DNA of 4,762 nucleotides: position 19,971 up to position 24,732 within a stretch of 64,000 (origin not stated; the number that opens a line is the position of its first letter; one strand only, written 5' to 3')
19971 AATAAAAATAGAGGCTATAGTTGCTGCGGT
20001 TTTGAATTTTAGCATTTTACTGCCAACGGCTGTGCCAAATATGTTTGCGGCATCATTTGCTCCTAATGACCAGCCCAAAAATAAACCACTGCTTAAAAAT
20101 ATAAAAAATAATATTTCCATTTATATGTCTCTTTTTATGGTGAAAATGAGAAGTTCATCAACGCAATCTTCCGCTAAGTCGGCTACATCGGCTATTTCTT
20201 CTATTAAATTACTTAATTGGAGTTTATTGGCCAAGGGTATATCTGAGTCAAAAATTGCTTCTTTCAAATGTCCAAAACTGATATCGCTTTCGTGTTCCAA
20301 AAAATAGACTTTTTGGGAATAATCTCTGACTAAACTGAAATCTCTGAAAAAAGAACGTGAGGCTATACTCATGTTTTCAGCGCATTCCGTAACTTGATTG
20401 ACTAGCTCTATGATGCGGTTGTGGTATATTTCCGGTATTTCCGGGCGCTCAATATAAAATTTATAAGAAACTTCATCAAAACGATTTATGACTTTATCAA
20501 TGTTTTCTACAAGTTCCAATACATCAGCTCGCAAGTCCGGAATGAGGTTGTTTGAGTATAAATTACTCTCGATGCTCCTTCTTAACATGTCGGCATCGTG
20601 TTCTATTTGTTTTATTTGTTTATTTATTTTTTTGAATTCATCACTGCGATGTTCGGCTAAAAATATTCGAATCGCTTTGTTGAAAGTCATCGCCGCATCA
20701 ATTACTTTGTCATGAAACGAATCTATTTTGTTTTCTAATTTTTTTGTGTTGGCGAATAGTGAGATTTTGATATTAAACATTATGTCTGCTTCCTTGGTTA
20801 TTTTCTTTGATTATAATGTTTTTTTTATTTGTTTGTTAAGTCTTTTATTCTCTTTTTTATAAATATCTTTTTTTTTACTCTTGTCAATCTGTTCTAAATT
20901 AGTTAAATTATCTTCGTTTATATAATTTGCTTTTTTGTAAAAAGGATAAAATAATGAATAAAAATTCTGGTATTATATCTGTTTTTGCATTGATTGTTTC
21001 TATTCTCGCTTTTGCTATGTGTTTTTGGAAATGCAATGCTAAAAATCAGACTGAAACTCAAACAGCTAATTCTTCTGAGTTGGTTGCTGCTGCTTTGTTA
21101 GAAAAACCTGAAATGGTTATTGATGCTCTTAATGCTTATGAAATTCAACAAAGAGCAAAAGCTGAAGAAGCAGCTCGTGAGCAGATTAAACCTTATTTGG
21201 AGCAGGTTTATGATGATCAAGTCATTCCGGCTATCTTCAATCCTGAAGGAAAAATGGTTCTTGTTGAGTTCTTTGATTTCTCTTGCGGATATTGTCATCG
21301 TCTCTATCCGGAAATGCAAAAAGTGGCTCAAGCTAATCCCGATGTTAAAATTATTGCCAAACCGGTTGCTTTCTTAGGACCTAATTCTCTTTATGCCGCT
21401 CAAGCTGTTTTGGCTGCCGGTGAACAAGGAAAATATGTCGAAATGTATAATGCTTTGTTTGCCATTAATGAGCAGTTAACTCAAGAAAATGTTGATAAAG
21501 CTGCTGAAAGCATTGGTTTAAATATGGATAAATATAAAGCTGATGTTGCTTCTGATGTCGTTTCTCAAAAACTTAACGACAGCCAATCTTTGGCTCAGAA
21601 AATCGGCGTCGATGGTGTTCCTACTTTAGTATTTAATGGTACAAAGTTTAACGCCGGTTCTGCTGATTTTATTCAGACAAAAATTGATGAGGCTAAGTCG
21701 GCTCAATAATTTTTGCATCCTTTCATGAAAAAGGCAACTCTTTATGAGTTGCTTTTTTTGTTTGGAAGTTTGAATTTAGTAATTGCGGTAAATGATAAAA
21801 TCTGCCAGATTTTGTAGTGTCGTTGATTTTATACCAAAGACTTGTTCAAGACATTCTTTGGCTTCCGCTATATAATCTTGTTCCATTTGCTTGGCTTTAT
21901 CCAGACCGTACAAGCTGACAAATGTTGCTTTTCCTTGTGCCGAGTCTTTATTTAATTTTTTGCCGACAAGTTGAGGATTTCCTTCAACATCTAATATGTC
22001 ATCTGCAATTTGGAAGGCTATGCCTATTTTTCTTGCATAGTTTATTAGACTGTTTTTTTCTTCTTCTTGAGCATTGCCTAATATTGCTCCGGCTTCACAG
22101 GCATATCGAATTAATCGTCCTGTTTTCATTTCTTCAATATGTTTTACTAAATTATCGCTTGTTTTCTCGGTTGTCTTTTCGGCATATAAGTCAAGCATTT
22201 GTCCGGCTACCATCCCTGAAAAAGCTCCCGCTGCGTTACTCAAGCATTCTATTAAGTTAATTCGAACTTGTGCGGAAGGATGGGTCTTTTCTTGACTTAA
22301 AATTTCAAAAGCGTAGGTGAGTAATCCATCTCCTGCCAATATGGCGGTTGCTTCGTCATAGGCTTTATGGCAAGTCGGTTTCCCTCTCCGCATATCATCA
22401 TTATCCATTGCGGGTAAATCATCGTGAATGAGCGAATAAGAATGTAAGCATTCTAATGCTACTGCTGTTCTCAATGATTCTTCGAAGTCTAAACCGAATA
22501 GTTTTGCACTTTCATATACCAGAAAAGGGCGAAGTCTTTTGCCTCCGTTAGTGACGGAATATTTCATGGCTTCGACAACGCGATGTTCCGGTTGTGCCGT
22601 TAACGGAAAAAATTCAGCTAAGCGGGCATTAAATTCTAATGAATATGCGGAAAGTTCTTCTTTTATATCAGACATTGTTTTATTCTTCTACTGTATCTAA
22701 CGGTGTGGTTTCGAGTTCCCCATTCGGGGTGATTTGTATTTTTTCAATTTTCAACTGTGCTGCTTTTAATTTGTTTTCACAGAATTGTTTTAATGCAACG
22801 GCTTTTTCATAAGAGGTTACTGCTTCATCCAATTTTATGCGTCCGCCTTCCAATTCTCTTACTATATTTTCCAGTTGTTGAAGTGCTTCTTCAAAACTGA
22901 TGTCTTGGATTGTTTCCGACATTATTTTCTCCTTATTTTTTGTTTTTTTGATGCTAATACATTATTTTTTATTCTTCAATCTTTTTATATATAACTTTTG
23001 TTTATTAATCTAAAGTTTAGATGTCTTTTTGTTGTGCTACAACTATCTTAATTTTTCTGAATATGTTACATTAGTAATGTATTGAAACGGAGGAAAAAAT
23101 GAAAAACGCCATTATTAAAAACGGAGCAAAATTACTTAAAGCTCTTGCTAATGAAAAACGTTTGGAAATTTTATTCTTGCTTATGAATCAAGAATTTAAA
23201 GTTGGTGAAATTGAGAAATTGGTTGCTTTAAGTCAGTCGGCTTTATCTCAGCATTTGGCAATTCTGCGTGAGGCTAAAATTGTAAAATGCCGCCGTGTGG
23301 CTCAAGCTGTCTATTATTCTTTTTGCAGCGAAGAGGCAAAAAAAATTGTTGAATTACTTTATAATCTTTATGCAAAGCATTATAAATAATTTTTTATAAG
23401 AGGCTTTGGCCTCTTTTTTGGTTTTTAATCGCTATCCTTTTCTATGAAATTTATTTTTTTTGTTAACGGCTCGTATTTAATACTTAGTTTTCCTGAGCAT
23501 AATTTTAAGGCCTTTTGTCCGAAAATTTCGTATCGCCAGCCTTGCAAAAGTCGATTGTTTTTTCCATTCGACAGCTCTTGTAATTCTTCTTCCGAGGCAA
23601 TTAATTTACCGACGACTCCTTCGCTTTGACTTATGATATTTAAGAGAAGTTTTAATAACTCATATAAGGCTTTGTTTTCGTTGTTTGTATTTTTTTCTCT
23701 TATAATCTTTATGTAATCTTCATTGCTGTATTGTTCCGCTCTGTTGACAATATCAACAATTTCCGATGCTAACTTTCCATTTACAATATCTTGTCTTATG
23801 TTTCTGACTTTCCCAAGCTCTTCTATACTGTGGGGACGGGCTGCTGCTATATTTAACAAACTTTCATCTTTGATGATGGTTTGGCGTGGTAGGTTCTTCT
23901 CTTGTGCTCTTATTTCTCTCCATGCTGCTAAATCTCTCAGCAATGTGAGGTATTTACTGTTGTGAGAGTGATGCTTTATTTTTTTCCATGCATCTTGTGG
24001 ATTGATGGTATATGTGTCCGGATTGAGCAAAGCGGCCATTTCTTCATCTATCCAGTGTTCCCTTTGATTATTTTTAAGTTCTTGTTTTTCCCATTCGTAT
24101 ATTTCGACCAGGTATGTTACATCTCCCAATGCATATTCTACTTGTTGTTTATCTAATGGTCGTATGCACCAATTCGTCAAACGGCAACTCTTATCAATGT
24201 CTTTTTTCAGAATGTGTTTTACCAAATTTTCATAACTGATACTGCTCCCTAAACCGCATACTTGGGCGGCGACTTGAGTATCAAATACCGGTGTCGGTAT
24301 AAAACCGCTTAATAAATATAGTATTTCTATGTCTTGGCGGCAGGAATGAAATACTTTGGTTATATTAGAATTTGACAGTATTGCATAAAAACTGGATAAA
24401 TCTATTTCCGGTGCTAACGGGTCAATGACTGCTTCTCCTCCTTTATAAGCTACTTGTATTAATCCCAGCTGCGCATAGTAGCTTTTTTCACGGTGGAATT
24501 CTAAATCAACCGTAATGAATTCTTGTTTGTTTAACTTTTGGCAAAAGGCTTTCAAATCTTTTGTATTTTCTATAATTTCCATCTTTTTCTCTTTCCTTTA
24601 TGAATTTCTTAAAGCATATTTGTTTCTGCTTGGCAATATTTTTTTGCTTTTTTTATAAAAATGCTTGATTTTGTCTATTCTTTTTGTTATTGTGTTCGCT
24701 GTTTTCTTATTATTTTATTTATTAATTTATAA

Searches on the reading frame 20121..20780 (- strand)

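Call 57: search_protein_families(library=pfam, proteins=[window:20121-20780:-], max_evalue=0.00001)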
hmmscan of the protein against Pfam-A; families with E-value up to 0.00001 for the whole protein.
window:20121-20780:- (219 aa): 1 family
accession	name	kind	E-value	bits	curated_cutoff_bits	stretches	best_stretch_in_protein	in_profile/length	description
PF01865.21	PhoU_div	-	2.2e-19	70.1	24.4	1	16-215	7-213/214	Protein of unknown function DUF47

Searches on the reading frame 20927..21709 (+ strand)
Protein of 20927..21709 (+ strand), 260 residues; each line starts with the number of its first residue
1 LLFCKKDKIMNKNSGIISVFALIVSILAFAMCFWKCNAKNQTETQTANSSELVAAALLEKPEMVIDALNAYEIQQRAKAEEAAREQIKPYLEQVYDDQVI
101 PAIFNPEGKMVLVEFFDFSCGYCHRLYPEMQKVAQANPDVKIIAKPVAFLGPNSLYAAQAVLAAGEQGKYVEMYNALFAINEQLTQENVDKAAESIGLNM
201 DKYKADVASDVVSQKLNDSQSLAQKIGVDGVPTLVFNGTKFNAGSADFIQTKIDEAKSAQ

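Call 96: search_protein_families(library=pfam, proteins=[window:20927-21709:+], max_evalue=0.0001)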
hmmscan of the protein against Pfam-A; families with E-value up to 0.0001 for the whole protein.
window:20927-21709:+ (260 aa): 5 families
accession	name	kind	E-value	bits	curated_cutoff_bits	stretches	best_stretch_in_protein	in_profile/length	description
PF01323.26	DSBA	-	4.1e-24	85.9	25.6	1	112-251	2-188/191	DSBA-like thioredoxin domain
PF13462.12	Thioredoxin_4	-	2.1e-16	61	23.2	1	105-254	10-164/165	Thioredoxin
PF13743.12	Thioredoxin_5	-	1.5e-09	38.3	27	1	172-238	98-165/186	Thioredoxin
PF13098.12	Thioredoxin_2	-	2.2e-09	38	27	1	106-240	3-85/104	Thioredoxin-like domain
PF00085.26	Thioredoxin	-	5e-08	33.3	23.5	0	107-142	17-53/103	Thioredoxin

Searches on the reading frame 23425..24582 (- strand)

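Call 96: search_protein_families(library=pfam, proteins=[window:23425-24582:-], max_evalue=0.0001)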
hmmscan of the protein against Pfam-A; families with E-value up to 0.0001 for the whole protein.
window:23425-24582:- (385 aa): 2 families
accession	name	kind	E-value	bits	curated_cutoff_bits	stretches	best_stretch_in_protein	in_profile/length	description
PF01612.26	DNA_pol_A_exo1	-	1.6e-39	135.9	23.6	1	1-163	1-166/173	3'-5' exonuclease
PF00570.28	HRDC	-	2.3e-12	47.1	23.8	1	213-279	3-68/68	HRDC domain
